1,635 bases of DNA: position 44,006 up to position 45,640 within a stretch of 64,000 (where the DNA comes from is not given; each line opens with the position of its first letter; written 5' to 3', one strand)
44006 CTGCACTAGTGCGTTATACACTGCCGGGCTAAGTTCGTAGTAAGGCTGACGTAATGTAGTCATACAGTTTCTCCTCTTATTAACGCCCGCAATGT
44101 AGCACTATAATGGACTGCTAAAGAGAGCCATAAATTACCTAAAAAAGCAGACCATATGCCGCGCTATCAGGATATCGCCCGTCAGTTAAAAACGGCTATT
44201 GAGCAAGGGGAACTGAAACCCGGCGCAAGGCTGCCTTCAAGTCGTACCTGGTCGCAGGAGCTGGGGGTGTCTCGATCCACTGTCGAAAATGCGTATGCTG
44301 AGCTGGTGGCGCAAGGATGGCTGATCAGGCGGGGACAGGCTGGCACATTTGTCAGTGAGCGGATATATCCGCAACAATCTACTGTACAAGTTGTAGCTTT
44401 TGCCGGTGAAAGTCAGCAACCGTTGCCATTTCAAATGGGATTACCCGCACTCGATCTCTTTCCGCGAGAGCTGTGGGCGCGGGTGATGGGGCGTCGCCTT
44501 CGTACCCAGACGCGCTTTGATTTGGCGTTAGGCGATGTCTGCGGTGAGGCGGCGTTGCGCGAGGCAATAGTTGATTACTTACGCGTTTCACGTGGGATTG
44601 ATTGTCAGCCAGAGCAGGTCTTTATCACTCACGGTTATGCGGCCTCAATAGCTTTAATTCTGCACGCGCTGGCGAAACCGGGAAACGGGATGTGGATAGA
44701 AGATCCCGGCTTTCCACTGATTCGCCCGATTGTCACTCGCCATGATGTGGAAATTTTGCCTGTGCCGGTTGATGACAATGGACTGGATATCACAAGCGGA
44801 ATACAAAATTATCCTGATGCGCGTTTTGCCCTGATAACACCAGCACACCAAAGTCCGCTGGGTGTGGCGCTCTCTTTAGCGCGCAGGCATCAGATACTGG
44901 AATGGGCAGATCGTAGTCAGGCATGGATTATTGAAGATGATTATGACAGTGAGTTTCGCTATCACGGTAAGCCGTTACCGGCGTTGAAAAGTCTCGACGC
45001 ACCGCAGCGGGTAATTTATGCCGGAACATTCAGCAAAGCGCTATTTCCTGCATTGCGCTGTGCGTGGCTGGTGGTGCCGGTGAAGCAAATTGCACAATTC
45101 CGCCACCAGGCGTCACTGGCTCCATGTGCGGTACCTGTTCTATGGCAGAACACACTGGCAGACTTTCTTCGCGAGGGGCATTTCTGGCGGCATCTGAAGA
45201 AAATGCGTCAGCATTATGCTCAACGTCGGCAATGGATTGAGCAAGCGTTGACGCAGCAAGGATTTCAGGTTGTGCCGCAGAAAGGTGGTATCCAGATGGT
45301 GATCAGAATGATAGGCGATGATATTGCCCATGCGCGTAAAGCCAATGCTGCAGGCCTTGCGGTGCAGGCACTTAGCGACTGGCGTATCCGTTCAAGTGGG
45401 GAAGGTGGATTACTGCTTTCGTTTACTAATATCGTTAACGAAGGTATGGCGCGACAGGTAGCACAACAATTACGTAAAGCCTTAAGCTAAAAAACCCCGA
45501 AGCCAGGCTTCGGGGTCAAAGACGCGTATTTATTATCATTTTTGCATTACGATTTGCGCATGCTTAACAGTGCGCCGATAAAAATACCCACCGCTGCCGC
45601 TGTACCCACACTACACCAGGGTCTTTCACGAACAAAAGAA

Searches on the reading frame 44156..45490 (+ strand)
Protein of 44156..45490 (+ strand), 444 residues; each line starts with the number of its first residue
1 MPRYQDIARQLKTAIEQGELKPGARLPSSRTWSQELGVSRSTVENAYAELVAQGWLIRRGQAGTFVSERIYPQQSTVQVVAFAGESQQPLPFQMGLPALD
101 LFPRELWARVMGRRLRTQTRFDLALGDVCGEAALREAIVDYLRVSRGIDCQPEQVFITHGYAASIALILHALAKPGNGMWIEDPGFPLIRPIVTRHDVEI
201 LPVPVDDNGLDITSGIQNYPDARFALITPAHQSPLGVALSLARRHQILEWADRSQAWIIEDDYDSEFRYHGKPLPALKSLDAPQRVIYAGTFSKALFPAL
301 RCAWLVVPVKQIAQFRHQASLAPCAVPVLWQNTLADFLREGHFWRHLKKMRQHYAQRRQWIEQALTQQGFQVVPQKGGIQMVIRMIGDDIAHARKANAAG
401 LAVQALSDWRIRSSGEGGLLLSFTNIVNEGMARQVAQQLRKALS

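Call 3: search_protein_families(library=pfam, proteins=[window:44156-45490:+])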
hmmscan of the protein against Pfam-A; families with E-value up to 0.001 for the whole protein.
window:44156-45490:+ (444 aa): 3 families
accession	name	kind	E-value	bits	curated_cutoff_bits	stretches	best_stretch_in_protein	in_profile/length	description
PF00155.27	Aminotran_1_2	-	2.8e-26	93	19.7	1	126-386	39-311/361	Aminotransferase class I and II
PF00392.27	GntR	-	1.4e-17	63.6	27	1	4-66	2-64/64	Bacterial regulatory proteins, gntR family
PF14502.12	HTH_41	-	0.00057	19.7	25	0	21-66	1-48/48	Helix-turn-helix domain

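Call 4: search_protein_families(library=ncbifam, proteins=[window:44156-45490:+])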
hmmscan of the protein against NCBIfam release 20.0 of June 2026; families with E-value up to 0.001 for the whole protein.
window:44156-45490:+ (444 aa): 61 families (the best 25 are shown)
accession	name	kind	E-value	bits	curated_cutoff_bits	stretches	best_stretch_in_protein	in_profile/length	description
NF052282.1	PLP_TF_PdxR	equivalog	1.1e-121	407.1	320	1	3-436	2-445/448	MocR-like pyridoxine biosynthesis transcription factor PdxR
NF052281.1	rhizopine_MocR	equivalog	1e-105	354.2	650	1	2-442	18-478/479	rhizopine catabolism transcriptional regulator MocR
NF052285.1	GABA_TF_GabR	exception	1.6e-77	261.2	600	1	4-436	1-450/456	MocR-like transcriptional regulator GabR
NF052290.2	MocR_like_YczR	exception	1.6e-48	165.6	487.4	1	2-427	19-444/458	MocR-like transcription factor YczR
NF052286.1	ecto_TF_EhuR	exception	1.9e-45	155.3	480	1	2-405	11-410/458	MocR-like ectoine utilization transcription factor EhuR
NF012025.0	PRK15481.1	equivalog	9.1e-38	130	573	1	5-443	9-430/432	MocR-like B6 salvage transcription factor PtsJ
TIGR04461.1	endura_MppQ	equivalog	7e-33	114.2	540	1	101-424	26-362/392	enduracididine biosynthesis enzyme MppQ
NF041364.1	GntC_guanitoxin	equivalog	4.5e-25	88.3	415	1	118-382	26-296/356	guanitoxin biosynthesis PLP-dependent (S)-gamma-hydroxy-L-arginine cyclodehydratase GntC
TIGR03947.1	viomycin_VioD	equivalog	9.6e-20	70.8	390.9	1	127-315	49-234/359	capreomycidine synthase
NF004770.0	PRK06108.1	subfamily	8.6e-19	67.6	422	1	129-389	73-339/396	pyridoxal phosphate-dependent aminotransferase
NF005601.0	PRK07337.1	equivalog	7.2e-18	64.8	496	1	129-408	72-350/394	pyridoxal phosphate-dependent aminotransferase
NF006514.0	PRK08960.1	equivalog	2e-17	63.1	554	1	129-378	69-318/388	pyridoxal phosphate-dependent aminotransferase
NF005588.0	PRK07309.1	equivalog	1.2e-16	60.7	576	1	128-383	66-325/391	pyridoxal phosphate-dependent aminotransferase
TIGR02018.2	his_ut_repres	equivalog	1.9e-15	56.9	220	1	4-80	1-76/226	histidine utilization transcriptional repressor HutC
NF005305.0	PRK06836.1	equivalog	2.8e-15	56.5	376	1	127-400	73-354/396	pyridoxal phosphate-dependent aminotransferase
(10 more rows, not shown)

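Call 6: find_related_loci(query=window:44156-45490:+, collection=genome_contigs, flank=2500)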
Query window:44156-45490:+ (444 aa) in genome_contigs; peptide patterns used: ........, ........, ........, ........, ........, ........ (x = any residue, [..] = any of these).
600 stretches matched a pattern (row limit reached: there are more); 594 encode a relative of the query (tblastn E <= 1e-3); the best 80 are kept; 79 distinct loci.
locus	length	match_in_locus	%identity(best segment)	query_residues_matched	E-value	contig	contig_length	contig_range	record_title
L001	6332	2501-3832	91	1-444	0e+0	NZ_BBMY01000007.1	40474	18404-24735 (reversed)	Escherichia albertii NBRC 107761 = DSM 17582 strain NBRC 107761, whole genome shotgun sequence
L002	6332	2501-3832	77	1-444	0e+0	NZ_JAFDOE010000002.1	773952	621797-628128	Citrobacter sp. FP75 contig2, whole genome shotgun sequence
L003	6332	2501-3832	75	1-444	0e+0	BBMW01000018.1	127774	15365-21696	Citrobacter werkmanii NBRC 105721 DNA, contig: CIWKM18, whole genome shotgun sequence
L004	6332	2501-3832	74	1-444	0e+0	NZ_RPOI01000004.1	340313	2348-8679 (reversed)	Citrobacter youngae strain CCUG 30791 citrobacter_youngae_CCUG30791T_0000004, whole genome shotgun sequence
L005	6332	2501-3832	69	1-444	0e+0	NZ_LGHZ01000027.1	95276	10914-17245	Kluyvera genomosp. 1 strain L2 contig27, whole genome shotgun sequence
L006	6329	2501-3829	67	2-444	0e+0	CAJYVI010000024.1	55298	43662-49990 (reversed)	MAG: uncultured Pseudocitrobacter sp. isolate SP260_1_metabat2_genome_mining.39 genome assembly, contig: k127_101842, wh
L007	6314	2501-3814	65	3-441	0e+0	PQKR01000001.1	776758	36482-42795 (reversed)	Escherichia sp. ESNIH1 NODE_1, whole genome shotgun sequence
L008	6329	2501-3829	64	1-444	0e+0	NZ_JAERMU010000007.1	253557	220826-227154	Cedecea sulfonylureivorans strain LAM2020 LMT5_ctg007, whole genome shotgun sequence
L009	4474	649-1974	65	2-444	0e+0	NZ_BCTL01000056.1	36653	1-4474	Cedecea neteri NBRC 105707 = ATCC 33855 strain NBRC 105707, whole genome shotgun sequence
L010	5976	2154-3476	65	2-443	0e+0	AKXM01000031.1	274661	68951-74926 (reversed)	Enterobacter sp. Ag1 Contig32, whole genome shotgun sequence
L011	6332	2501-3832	66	1-444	0e+0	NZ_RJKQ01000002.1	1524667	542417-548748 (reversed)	Enterobacter sp. BIGb0383 Ga0304806_102, whole genome shotgun sequence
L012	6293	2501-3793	66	3-434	0e+0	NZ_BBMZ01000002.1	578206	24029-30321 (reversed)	Pseudescherichia vulneris NBRC 102420, whole genome shotgun sequence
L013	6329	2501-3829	64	2-443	0e+0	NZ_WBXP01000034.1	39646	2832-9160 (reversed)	Shimwellia pseudoproteus strain DSM 3038 DSM3038_34, whole genome shotgun sequence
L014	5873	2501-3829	64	1-444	0e+0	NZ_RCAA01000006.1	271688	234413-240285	Enterobacter sp. R1(2018) NODE_8, whole genome shotgun sequence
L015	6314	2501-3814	71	2-439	0e+0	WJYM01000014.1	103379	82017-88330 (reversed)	Enterobacteriaceae bacterium RIT691 14, whole genome shotgun sequence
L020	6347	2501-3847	49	2-439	8e-131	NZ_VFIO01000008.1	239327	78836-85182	Pseudomonas saxonica strain DSM 108989 8_239327_26.2851, whole genome shotgun sequence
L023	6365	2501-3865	47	2-443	4e-129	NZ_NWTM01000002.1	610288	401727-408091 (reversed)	Pectobacterium zantedeschiae strain 9M scaffold_02, whole genome shotgun sequence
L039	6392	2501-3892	47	2-444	2e-122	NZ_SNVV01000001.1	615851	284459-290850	Azoarcus indigens strain DSM 12121 Ga0215687_101, whole genome shotgun sequence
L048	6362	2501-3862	45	2-443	2e-118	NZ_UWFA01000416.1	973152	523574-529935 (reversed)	Pseudomonas viridiflava isolate p8.G2, whole genome shotgun sequence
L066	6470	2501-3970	43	1-443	1e-110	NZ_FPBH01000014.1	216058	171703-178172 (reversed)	Paraburkholderia aspalathi strain LMG 27731, whole genome shotgun sequence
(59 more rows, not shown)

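Call 49: search_protein_families(library=pfam, proteins=[L020:1928-2374:-, L020:1311-1931:-, L023:1936-2418:-, L039:1697-2344:-])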
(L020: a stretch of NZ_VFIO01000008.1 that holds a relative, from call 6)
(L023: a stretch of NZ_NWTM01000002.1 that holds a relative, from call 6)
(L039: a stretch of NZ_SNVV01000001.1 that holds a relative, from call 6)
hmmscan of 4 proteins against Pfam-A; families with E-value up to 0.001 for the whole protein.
L020:1928-2374:- (148 aa): 4 families
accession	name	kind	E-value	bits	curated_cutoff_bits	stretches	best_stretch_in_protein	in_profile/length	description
PF00583.31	Acetyltransf_1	-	1.7e-15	57.7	20.7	1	37-130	24-115/116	Acetyltransferase (GNAT) family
PF13508.13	Acetyltransf_7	-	8.1e-10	39.4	27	1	47-130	4-81/84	Acetyltransferase (GNAT) domain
PF13673.13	Acetyltransf_10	-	4e-09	36.9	23.6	1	36-113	20-92/128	Acetyltransferase (GNAT) domain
PF14542.12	Acetyltransf_CG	-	0.00032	21.2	30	1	57-106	11-56/80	GCN5-related N-acetyl-transferase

L020:1311-1931:- (206 aa): 2 families
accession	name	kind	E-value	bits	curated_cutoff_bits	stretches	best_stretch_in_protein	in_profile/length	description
PF02525.22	Flavodoxin_2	-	5e-38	131.2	27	1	3-194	2-194/198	Flavodoxin-like fold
PF03358.20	FMN_red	-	3.4e-09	36.9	24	1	3-148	2-126/152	NADPH-dependent FMN reductase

L023:1936-2418:- (160 aa): 3 families
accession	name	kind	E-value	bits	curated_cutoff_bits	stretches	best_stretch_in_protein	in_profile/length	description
PF00583.31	Acetyltransf_1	-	1.2e-11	45.4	20.7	1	48-148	21-115/116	Acetyltransferase (GNAT) family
PF13508.13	Acetyltransf_7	-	3.4e-07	31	27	1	65-148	4-81/84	Acetyltransferase (GNAT) domain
PF13673.13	Acetyltransf_10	-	8.7e-05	22.9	23.6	1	58-146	24-104/128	Acetyltransferase (GNAT) domain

L039:1697-2344:- (215 aa): 2 families
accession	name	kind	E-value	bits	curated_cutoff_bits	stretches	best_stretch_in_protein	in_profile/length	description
PF02525.22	Flavodoxin_2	-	1.1e-39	136.7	27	1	1-200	1-194/198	Flavodoxin-like fold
PF03358.20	FMN_red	-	4.6e-10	39.7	24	1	1-138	1-112/152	NADPH-dependent FMN reductase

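Call 50: search_solved_structures(query=window:44156-45490:+, max_evalue=1e-10, show_alignments=1)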
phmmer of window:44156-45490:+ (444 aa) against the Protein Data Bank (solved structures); distinct sequences matched with E-value up to 1e-10: 20.
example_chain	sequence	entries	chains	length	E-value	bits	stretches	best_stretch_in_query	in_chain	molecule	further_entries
7pq9_AAA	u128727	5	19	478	9.5e-63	216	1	2-436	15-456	PLP-dependent aminotransferase family protein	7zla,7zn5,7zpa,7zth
4n0b_A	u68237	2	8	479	2e-54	188.5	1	4-441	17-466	HTH-type transcriptional regulatory protein GabR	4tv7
4mgr_A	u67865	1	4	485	2.1e-54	188.4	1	4-441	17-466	HTH-type transcriptional regulatory protein GabR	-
6uxz_B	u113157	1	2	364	1e-46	163.1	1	99-439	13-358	HTH-type transcriptional regulatory protein GabR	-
5t4j_B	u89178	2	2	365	1.6e-46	162.5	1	99-439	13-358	HTH-type transcriptional regulatory protein GabR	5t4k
5x03_A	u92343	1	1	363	1.6e-46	162.4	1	100-441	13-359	HTH-type transcriptional regulatory protein GabR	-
5x03_B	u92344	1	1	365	1.7e-46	162.4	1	100-441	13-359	HTH-type transcriptional regulatory protein GabR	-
8vxk_A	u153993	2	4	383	1.8e-46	162.3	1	99-441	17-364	HTH-type transcriptional regulatory protein GabR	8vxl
1wst_A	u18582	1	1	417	1.5e-27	100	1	72-431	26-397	multiple substrate aminotransferase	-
1x0m_A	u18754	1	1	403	4.4e-27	98.4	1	75-380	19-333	Aminotransferase II Homologue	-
3aov_A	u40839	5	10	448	5.4e-27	98.1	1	75-380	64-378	Putative uncharacterized protein PH0207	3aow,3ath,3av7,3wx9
2egy_A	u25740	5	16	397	1.5e-23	86.8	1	75-440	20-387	Alpha-aminodipate aminotransferase | 2-aminoadipate transaminase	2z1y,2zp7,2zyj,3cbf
2zc0_A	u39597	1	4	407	3.5e-23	85.6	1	93-366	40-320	Alanine glyoxylate transaminase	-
8tn2_A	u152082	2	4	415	5.3e-23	85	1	122-439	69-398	PLP-dependent aminotransferase MppQ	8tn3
1vp4_A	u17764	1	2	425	2e-18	69.9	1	78-374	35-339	aminotransferase, putative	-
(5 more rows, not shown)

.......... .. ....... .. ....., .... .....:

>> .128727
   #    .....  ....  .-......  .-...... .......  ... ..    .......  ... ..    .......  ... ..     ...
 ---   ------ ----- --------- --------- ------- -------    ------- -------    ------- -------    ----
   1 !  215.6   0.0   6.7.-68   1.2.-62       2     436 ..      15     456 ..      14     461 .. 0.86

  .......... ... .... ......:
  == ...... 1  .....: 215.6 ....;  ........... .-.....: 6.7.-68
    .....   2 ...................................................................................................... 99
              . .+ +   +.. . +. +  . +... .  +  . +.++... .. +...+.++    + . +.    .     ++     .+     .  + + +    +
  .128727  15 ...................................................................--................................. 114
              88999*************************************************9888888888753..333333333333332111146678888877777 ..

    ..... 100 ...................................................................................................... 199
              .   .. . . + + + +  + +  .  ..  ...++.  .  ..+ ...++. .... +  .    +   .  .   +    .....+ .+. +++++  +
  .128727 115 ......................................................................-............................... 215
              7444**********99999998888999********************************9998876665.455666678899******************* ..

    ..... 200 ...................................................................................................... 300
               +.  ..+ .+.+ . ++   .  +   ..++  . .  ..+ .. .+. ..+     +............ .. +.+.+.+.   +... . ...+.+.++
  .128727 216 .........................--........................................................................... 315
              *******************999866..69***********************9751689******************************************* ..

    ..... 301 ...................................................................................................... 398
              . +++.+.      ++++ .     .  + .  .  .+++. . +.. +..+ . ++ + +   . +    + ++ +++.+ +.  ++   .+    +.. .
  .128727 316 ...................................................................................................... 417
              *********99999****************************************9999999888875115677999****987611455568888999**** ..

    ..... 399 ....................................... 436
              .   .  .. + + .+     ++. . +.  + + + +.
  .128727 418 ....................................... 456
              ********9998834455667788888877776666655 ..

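Call 61: search_protein_families(library=pfam, proteins=[L066:4657-5136:-, L066:3986-4660:-, L066:5214-5669:+, L048:3897-4376:-, L048:4583-5140:-], max_evalue=0.01)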
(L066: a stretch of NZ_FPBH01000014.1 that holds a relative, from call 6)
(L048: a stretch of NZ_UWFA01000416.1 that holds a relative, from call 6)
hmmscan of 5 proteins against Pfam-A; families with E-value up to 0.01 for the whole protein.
L066:4657-5136:- (159 aa): 3 families
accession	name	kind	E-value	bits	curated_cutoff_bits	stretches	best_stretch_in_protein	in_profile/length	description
PF00583.31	Acetyltransf_1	-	4.8e-13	49.9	20.7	1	46-134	24-113/116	Acetyltransferase (GNAT) family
PF13508.13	Acetyltransf_7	-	3.2e-08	34.3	27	1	52-136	3-81/84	Acetyltransferase (GNAT) domain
PF13673.13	Acetyltransf_10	-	6.8e-06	26.5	23.6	1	44-113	22-84/128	Acetyltransferase (GNAT) domain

L066:3986-4660:- (224 aa): 2 families
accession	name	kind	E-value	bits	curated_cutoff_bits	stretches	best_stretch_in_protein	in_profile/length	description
PF02525.22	Flavodoxin_2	-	4.3e-41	141.2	27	1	1-196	1-194/198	Flavodoxin-like fold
PF03358.20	FMN_red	-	2.1e-15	57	24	1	1-150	1-126/152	NADPH-dependent FMN reductase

L066:5214-5669:+ (151 aa): 0 families

L048:3897-4376:- (159 aa): 1 family
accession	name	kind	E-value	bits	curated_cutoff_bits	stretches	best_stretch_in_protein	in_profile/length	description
PF02627.25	CMD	-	5.8e-17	61.9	23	1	36-94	26-84/84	Carboxymuconolactone decarboxylase family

L048:4583-5140:- (185 aa): 1 family
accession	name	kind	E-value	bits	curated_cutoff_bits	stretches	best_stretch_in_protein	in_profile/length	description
PF03073.20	TspO_MBR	-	9.7e-36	123.1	24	1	46-181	2-144/145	TspO/MBR family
